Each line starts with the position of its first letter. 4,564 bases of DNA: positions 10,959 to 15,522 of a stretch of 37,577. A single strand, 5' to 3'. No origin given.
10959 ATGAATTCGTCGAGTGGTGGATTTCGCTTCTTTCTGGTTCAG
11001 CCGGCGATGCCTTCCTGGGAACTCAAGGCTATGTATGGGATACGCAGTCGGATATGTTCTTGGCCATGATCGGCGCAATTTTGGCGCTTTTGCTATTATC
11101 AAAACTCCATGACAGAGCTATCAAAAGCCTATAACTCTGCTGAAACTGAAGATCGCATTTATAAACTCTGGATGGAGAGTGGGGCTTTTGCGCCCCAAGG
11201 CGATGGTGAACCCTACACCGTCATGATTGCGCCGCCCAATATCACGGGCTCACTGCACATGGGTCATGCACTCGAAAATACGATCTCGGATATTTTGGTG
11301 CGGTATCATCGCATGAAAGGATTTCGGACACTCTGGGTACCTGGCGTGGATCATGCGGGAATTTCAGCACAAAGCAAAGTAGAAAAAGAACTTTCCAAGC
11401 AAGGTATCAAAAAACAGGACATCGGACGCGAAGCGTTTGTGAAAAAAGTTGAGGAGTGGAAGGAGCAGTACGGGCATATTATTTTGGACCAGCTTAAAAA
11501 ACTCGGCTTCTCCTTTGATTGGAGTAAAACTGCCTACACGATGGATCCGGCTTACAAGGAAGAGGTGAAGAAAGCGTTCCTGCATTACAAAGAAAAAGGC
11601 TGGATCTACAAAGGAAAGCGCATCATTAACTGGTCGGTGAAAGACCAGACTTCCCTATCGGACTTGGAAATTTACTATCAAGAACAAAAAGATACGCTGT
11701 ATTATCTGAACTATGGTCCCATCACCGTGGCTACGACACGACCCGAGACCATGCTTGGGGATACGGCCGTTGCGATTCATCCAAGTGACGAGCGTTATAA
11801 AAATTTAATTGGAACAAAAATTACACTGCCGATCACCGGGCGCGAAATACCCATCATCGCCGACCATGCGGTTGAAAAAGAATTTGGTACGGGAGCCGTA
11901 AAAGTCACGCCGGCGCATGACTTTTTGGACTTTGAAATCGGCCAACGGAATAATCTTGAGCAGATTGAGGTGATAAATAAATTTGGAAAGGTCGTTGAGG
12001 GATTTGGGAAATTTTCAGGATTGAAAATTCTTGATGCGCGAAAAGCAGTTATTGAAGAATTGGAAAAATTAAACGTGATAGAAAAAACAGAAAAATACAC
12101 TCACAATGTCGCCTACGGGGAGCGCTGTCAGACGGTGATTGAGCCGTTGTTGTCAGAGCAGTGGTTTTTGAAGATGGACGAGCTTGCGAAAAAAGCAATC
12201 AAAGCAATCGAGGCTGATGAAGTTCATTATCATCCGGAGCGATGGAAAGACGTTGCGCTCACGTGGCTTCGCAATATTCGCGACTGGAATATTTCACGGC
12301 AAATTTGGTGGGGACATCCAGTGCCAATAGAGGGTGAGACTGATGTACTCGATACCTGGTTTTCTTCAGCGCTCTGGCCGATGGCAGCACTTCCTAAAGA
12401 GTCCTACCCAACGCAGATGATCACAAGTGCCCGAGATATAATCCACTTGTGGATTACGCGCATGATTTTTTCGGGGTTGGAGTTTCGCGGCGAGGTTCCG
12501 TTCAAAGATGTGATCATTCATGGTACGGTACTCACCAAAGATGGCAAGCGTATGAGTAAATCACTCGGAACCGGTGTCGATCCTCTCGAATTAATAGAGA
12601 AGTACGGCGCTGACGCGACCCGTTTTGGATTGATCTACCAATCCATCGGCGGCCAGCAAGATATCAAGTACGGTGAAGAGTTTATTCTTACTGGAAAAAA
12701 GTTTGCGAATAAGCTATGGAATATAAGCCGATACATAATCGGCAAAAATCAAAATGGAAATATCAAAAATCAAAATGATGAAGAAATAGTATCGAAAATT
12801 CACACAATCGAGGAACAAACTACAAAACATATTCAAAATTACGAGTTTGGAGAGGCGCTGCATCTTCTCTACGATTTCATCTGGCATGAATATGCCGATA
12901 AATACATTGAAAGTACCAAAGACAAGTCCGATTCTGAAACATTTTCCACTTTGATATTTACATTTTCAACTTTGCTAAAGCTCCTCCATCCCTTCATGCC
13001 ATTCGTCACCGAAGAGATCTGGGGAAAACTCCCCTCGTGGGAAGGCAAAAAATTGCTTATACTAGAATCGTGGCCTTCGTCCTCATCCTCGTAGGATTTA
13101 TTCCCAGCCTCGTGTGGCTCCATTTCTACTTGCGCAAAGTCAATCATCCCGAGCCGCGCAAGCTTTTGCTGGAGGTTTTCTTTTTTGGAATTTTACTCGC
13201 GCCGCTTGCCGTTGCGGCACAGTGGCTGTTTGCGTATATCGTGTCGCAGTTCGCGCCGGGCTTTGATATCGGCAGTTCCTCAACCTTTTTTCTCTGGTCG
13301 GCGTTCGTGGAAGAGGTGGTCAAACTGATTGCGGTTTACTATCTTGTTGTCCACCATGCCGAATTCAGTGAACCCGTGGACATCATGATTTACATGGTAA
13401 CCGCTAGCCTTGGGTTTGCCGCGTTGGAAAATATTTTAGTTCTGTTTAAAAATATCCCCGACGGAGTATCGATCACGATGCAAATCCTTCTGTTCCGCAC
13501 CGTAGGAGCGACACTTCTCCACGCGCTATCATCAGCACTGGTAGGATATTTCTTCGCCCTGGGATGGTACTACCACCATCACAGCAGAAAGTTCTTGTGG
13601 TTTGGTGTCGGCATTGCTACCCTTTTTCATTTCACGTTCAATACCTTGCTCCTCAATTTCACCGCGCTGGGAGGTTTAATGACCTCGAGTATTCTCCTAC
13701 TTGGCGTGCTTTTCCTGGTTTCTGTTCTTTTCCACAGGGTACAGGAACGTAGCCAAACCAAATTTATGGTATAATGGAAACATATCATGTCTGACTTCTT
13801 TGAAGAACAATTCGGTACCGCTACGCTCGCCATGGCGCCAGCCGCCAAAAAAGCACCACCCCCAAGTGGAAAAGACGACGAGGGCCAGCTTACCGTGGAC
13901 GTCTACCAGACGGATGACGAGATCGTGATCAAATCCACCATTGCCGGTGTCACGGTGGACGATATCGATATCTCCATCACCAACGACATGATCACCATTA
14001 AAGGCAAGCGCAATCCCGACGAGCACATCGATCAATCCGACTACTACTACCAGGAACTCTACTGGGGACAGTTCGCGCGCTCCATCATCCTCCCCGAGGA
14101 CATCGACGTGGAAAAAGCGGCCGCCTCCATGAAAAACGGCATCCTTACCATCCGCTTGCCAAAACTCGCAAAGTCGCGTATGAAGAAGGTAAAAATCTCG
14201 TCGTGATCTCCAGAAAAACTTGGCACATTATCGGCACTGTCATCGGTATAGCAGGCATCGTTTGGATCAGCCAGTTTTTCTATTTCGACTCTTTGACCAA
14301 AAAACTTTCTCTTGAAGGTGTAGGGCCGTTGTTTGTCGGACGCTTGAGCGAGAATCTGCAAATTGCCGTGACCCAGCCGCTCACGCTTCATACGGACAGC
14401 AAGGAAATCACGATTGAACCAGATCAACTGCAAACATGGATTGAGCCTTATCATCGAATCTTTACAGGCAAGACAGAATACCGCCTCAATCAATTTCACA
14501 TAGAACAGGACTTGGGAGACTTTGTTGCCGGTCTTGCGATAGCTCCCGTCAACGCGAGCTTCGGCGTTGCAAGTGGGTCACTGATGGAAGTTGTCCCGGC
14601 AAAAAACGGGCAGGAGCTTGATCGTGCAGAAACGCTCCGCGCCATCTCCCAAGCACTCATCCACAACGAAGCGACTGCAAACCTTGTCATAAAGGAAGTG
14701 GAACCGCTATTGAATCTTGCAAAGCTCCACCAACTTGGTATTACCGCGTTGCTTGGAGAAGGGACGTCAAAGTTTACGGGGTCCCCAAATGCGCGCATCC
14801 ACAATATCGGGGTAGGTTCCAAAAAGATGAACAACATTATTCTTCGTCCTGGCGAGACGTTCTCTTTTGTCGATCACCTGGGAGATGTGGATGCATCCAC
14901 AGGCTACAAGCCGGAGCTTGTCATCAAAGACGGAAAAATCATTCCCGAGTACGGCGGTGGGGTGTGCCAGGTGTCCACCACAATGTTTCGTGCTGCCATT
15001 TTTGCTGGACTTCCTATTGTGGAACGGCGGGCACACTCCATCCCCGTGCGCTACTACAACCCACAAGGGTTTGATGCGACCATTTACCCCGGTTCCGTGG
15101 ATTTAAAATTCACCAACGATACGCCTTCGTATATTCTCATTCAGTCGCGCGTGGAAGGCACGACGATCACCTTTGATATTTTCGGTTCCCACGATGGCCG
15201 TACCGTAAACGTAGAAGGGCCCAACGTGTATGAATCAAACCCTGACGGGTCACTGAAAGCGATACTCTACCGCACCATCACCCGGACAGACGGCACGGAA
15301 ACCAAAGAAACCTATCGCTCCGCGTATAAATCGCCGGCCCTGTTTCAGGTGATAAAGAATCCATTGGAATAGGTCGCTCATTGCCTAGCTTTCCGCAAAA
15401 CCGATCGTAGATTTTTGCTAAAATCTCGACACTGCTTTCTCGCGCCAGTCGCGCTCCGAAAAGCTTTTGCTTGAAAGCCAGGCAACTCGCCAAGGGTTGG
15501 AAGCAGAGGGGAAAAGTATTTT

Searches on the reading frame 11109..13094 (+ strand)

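Call 5: search_protein_families(library=pfam, proteins=[window:11109-13094:+], max_evalue=0.001)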
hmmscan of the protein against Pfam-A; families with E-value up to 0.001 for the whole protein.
window:11109-13094:+ (661 aa): 5 families
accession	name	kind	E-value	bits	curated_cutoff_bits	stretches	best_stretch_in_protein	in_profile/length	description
PF00133.28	tRNA-synt_1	-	4.9e-115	385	22.7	2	17-407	2-245/414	tRNA synthetases class I (I, L, M and V)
PF09334.17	tRNA-synt_1g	-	2.4e-28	99.5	20.1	2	349-525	181-370/391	tRNA synthetases class I (M)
PF08264.19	Anticodon_1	-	2.7e-28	99.2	25.1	1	557-658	1-107/148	Anticodon-binding domain of tRNA ligase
PF13603.12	tRNA-synt_1_2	-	1.8e-10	41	25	1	235-291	86-142/185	Leucyl-tRNA synthetase, editing domain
PF01406.26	tRNA-synt_1e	-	0.00081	19.3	27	0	464-513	236-285/301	tRNA synthetases class I (C) catalytic domain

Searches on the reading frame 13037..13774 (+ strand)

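Call 6: search_protein_families(library=pfam, proteins=[window:13037-13774:+], max_evalue=0.001)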
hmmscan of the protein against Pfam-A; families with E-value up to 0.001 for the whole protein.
window:13037-13774:+ (245 aa): 1 family
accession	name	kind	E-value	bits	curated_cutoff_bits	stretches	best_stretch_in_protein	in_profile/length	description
PF13367.11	PrsW-protease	-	1.2e-26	93.9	23.5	1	39-226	1-191/196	PrsW family intramembrane metalloprotease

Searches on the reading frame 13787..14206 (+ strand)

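Call 6: search_protein_families(library=pfam, proteins=[window:13787-14206:+], max_evalue=0.001)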
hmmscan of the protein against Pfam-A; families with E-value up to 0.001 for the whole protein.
window:13787-14206:+ (139 aa): 3 families
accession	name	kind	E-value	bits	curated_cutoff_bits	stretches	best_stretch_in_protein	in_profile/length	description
PF00011.27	HSP20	-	2e-19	70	20.8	1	39-137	2-101/102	Hsp20/alpha crystallin family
PF17886.7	ArsA_HSP20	-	4e-06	26.8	22.5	1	43-123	1-62/63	HSP20-like domain found in ArsA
PF04969.22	CS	-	1e-05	26.9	21.3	1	37-126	3-78/78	CS domain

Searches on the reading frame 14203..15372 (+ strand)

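Call 3: search_protein_families(library=pfam, proteins=[window:14203-15372:+], max_evalue=0.1)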
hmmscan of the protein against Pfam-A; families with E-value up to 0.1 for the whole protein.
window:14203-15372:+ (389 aa): 2 families
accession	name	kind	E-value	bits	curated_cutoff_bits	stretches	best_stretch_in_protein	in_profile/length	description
PF04294.18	VanW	-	3.9e-45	153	27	1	198-326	2-129/130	VanW like protein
PF12229.13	PG_binding_4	-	6.5e-05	23.5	22.1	1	96-155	53-111/117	Putative peptidoglycan binding domain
